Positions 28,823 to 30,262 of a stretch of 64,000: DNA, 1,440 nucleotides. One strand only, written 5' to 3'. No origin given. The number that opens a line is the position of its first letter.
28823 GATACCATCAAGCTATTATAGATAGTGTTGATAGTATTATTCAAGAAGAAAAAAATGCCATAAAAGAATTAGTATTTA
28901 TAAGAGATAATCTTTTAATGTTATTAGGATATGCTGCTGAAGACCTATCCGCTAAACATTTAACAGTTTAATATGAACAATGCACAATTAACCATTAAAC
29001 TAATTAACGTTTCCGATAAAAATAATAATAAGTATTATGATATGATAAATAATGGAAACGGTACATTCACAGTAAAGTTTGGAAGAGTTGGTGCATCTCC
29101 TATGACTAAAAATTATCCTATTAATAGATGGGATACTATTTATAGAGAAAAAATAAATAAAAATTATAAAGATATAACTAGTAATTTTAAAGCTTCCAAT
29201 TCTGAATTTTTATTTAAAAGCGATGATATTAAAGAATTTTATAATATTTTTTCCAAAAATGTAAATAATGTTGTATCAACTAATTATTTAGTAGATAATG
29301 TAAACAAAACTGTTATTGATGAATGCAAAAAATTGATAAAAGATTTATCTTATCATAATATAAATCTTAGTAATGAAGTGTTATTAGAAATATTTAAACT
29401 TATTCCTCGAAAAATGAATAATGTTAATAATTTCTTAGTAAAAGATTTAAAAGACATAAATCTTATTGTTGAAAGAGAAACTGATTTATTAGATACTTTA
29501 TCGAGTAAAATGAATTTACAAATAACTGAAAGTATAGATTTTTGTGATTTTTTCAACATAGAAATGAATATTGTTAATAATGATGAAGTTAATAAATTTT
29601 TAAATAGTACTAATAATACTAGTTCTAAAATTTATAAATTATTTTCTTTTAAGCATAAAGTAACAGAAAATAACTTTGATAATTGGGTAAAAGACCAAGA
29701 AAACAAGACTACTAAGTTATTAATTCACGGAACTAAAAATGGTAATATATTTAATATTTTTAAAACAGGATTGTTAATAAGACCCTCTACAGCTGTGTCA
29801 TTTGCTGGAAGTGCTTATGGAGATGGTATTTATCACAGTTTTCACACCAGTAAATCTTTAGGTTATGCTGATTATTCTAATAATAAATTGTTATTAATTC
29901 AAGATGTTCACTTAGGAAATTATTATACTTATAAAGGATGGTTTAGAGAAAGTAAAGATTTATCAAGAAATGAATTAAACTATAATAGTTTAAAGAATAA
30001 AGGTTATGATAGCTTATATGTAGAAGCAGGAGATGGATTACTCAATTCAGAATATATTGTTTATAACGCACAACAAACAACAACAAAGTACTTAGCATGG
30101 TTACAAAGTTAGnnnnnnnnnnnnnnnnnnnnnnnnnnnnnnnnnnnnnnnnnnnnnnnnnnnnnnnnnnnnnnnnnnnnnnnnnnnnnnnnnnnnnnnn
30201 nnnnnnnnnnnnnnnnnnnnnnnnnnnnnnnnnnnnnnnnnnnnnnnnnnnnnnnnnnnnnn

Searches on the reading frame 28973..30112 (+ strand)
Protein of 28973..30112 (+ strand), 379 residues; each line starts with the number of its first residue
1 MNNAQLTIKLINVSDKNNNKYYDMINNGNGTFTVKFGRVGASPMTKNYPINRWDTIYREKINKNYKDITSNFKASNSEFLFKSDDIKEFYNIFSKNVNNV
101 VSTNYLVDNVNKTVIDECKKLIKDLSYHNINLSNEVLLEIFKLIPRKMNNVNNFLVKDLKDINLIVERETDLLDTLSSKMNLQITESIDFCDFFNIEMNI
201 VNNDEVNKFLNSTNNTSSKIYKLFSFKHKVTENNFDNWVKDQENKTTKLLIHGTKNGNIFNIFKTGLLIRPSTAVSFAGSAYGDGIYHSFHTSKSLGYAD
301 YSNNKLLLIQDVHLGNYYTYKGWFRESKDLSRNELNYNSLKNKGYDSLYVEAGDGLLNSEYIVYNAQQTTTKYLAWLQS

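Call 11: search_protein_families(library=phrogs, proteins=[window:28973-30112:+], max_evalue=0.001)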
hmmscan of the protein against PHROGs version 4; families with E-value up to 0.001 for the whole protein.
window:28973-30112:+ (379 aa): 1 family
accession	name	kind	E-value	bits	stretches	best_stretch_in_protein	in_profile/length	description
phrog_23333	-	DNA, RNA and nucleotide metabolism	1.2e-82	279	1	10-377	10-382/383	polymerase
